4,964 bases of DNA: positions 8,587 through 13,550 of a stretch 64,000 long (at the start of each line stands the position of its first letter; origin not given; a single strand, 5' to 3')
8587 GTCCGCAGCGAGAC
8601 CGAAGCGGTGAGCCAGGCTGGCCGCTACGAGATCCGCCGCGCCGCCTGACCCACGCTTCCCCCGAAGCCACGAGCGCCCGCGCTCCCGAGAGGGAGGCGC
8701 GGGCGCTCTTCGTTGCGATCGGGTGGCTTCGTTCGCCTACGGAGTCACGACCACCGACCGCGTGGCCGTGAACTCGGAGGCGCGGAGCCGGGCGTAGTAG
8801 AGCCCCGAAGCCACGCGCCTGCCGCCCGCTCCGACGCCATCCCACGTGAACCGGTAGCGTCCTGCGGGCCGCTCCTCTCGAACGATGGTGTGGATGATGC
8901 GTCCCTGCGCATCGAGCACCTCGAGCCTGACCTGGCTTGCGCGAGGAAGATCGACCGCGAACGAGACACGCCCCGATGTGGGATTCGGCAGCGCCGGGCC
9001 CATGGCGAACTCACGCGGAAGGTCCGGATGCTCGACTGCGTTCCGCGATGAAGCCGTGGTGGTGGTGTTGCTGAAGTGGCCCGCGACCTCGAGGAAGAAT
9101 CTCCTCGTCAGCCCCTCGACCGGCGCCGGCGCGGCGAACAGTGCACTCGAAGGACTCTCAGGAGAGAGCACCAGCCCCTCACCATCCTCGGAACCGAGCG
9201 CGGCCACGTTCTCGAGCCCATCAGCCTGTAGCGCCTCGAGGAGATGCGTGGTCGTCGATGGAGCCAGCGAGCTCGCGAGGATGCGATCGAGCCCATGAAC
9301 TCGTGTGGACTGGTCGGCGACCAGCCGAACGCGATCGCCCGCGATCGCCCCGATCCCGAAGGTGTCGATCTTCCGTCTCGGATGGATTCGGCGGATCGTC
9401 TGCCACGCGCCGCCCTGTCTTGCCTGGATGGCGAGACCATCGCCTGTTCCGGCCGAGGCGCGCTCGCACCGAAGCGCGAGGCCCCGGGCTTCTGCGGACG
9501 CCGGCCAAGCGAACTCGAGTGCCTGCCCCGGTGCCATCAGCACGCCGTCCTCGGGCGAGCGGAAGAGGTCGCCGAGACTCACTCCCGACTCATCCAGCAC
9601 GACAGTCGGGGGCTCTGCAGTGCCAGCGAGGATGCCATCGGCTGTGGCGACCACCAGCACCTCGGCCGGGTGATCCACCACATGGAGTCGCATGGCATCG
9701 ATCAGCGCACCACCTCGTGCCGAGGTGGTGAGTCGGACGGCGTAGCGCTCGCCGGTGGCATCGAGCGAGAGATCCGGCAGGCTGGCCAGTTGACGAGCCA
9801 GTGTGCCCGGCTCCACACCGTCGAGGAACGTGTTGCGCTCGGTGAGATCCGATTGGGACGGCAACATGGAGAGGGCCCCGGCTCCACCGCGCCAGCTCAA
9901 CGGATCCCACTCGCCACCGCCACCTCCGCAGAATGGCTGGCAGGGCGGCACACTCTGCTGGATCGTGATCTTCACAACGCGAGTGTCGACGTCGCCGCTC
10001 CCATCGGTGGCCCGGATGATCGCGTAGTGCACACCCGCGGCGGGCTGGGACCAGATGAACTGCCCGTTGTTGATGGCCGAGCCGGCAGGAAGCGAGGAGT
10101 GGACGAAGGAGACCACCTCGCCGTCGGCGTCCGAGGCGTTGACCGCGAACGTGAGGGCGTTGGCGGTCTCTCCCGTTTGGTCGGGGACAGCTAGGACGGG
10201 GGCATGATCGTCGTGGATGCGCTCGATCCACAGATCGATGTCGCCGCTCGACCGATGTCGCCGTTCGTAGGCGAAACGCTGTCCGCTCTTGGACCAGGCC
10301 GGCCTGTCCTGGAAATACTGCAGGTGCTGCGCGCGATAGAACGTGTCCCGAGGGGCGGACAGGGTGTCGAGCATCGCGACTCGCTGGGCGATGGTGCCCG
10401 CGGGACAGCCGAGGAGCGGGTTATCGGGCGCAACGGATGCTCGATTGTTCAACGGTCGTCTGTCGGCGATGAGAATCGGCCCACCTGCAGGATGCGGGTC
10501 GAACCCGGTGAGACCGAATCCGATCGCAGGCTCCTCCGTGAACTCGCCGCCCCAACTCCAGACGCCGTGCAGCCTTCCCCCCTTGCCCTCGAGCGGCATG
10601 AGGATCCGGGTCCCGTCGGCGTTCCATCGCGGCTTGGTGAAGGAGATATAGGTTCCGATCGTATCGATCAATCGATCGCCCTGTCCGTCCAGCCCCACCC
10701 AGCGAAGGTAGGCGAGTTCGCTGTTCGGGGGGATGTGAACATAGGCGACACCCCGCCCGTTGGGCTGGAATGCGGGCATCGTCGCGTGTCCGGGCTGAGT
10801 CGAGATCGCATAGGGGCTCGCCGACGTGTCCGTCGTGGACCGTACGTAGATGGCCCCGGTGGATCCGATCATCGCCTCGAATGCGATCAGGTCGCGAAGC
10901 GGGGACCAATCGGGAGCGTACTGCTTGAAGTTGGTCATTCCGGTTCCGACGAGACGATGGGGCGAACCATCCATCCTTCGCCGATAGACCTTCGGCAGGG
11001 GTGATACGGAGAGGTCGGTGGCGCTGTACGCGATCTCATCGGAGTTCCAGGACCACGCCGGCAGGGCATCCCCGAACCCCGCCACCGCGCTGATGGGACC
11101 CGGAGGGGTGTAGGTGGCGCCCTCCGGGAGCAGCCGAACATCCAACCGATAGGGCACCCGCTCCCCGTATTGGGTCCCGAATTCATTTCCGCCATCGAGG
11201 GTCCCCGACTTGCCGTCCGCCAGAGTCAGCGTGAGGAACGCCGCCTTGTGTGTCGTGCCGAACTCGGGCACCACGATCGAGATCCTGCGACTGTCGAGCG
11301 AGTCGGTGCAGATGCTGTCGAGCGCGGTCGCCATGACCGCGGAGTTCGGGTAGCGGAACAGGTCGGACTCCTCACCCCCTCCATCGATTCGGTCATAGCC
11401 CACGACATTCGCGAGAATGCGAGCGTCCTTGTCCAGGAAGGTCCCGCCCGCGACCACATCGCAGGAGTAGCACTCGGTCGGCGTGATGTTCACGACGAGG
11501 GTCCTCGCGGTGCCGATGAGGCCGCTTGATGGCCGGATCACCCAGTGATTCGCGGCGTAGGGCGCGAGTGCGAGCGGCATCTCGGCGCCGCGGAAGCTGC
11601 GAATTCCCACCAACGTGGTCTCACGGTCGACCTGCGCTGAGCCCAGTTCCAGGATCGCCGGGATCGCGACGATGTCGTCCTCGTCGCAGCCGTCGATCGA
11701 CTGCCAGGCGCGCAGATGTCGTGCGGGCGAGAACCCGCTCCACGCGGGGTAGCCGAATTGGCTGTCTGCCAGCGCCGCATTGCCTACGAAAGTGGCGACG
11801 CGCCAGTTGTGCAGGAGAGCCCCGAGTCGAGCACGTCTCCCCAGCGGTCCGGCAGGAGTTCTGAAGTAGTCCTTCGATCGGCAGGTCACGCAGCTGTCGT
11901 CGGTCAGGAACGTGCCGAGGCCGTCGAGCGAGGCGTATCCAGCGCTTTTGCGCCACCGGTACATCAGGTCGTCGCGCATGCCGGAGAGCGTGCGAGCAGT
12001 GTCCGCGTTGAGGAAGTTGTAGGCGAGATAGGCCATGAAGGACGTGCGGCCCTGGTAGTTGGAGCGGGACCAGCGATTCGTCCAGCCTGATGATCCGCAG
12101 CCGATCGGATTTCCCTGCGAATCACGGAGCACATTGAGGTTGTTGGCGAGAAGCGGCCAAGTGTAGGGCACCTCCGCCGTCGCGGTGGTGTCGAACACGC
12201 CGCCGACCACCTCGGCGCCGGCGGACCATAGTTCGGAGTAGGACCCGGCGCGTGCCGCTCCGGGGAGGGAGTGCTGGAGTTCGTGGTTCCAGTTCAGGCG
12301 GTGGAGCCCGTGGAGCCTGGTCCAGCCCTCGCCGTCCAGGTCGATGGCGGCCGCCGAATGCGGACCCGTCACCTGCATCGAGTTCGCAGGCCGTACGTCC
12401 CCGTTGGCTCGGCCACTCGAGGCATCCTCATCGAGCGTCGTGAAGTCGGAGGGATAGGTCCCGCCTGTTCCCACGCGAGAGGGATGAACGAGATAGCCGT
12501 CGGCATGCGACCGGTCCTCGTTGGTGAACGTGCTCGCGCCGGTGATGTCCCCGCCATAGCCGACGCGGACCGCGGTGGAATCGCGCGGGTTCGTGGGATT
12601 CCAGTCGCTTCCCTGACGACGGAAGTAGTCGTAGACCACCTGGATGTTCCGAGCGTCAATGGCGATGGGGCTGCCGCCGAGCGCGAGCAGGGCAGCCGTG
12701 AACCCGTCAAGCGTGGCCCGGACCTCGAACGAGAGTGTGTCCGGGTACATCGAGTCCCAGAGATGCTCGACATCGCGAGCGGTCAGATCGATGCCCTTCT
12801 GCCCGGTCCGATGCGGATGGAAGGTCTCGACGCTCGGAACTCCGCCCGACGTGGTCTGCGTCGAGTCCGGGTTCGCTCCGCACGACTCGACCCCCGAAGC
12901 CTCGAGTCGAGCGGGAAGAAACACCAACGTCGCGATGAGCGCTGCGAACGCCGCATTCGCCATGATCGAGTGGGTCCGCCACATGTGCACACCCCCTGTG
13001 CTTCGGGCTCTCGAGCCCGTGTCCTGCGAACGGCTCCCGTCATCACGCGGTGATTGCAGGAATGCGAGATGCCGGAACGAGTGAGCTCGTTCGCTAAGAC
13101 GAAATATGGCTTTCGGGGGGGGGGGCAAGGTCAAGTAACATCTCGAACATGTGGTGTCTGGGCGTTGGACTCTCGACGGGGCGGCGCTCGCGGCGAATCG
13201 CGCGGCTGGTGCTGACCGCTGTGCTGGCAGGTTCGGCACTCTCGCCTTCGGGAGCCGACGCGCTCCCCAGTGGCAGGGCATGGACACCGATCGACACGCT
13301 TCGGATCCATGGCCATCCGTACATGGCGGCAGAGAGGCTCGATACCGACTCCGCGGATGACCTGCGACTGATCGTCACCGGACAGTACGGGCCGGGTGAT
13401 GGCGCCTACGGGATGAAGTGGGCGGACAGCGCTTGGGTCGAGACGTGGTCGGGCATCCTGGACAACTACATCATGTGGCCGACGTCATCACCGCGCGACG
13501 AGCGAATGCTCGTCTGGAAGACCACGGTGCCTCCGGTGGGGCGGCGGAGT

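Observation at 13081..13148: G11 homopolymer in the shared promoter region of two divergent surface-protein genes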

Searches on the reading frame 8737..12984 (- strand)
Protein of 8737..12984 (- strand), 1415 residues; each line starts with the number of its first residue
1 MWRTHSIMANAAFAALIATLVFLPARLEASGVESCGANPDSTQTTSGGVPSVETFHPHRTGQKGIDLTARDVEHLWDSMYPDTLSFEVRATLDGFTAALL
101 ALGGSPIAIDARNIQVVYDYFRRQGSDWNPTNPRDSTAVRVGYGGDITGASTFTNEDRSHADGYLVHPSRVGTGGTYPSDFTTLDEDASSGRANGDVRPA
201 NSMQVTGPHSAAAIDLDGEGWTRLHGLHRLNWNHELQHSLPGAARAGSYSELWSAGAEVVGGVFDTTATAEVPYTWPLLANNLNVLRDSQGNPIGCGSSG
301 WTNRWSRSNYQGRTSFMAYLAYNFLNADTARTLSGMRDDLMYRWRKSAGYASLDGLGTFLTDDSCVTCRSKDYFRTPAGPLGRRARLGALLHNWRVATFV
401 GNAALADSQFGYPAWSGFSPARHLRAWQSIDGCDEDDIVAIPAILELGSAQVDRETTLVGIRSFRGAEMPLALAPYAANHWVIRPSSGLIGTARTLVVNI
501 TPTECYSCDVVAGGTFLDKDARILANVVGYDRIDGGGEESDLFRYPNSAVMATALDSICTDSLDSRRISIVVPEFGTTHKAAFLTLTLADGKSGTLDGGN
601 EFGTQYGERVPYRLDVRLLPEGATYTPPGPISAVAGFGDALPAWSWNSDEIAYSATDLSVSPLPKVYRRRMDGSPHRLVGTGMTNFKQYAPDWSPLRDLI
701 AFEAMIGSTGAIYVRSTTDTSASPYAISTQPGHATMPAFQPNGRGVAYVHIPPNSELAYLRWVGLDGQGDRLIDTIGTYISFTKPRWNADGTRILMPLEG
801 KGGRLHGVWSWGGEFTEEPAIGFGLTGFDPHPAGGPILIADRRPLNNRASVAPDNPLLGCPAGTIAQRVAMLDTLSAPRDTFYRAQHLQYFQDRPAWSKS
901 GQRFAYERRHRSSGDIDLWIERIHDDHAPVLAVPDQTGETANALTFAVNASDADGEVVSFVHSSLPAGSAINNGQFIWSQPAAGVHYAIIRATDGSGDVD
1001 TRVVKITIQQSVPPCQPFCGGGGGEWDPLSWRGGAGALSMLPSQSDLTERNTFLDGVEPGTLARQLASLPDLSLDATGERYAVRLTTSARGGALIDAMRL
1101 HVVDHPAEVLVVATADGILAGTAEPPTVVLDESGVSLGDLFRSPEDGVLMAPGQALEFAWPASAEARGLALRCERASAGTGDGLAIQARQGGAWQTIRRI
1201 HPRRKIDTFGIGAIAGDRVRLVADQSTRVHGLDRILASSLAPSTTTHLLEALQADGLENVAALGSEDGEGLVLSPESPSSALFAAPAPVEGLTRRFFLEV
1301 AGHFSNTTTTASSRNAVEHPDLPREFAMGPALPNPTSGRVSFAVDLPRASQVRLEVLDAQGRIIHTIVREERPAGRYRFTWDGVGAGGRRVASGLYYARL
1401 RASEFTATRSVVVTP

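Call 8: search_protein_families(library=pfam, proteins=[window:8737-12984:-], max_evalue=0.01)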
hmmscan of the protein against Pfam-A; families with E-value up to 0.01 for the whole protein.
window:8737-12984:- (1415 aa): 3 families
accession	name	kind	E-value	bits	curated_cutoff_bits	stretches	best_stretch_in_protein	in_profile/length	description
PF13860.13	FlgD_ig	-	1e-12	48.3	27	1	1339-1402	11-75/79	FlgD Ig-like domain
PF17963.7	Big_9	-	0.00018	22.7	23.6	1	927-1007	2-89/89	Bacterial Ig domain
PF07676.18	PD40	-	0.00028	21.2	20.9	0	894-920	13-38/38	WD40-like Beta Propeller Repeat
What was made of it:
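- On T9SS type A C-terminal sorting domain cargo: FlgD_ig scores 48.3 bits against 27 for the large protein only (call 8).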

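Call 9: search_protein_families(library=ncbifam, proteins=[window:8737-12984:-], max_evalue=0.01)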
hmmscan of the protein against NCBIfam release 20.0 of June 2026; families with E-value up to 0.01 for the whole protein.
window:8737-12984:- (1415 aa): 5 families
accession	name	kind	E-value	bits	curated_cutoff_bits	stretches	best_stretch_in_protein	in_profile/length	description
NF005176.1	PRK06655.1-1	equivalog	5.6e-08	32.9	230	1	1346-1403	93-150/197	flagellar hook assembly protein FlgD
TIGR02800.1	propeller_TolB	equivalog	1.5e-07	30.7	343.15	1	639-771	281-403/418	Tol-Pal system beta propeller repeat protein TolB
NF009277.0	PRK12634.1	equivalog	2.4e-06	27.8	333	1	1338-1398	110-170/221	flagellar basal body rod modification protein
NF009276.0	PRK12633.1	equivalog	1.2e-05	25.2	383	1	1339-1406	117-185/234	flagellar basal body rod modification protein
TIGR04183.1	Por_Secre_tail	domain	0.00028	20.8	23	1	1333-1413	3-71/72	T9SS type A sorting domain-containing protein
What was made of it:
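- On SSR-mediated transcriptional phase variation, promoter-spacer class (opc / porA / vlp / hif type contingency locus): Por_Secre_tail is just below cut-off in both (calls 8, 9).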

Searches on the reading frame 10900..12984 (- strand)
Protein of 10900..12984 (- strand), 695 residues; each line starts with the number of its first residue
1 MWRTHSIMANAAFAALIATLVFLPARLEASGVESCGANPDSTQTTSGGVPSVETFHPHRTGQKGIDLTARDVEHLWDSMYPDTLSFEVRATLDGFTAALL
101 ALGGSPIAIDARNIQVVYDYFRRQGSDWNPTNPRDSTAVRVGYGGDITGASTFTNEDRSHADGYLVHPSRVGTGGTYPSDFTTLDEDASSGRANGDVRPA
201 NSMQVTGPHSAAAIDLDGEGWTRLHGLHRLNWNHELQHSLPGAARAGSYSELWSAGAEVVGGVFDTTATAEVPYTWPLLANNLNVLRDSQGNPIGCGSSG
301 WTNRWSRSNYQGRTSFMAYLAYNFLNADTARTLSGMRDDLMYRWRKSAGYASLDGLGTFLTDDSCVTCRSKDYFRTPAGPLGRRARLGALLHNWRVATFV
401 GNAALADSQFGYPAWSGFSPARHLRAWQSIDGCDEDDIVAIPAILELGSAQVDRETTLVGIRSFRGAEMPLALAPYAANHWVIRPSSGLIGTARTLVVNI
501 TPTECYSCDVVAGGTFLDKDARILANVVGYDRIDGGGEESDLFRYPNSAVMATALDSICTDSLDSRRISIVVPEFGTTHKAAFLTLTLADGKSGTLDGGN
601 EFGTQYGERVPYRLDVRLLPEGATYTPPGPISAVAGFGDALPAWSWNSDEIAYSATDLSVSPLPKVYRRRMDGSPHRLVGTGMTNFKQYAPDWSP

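Call 62: search_solved_structures(query=window:10900-12984:-, max_evalue=0.1)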
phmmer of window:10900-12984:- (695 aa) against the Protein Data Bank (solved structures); distinct sequences matched with E-value up to 0.1: 0.
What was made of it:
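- Tried and rejected: No hits (call 62).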

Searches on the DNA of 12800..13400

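Call 30: search_rna_families(source=window, start=12800, end=13400, threshold=evalue, max_evalue=1)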
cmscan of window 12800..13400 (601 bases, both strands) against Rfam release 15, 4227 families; matches with E-value up to 1: 0.
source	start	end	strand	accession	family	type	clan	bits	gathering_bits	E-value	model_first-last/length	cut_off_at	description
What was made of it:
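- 13026..13094 (-): Predicted conserved hairpin at the 5' end of the large gene's leader. Side observation. No Rfam match (call 30).
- Tried and rejected: No match (call 30).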
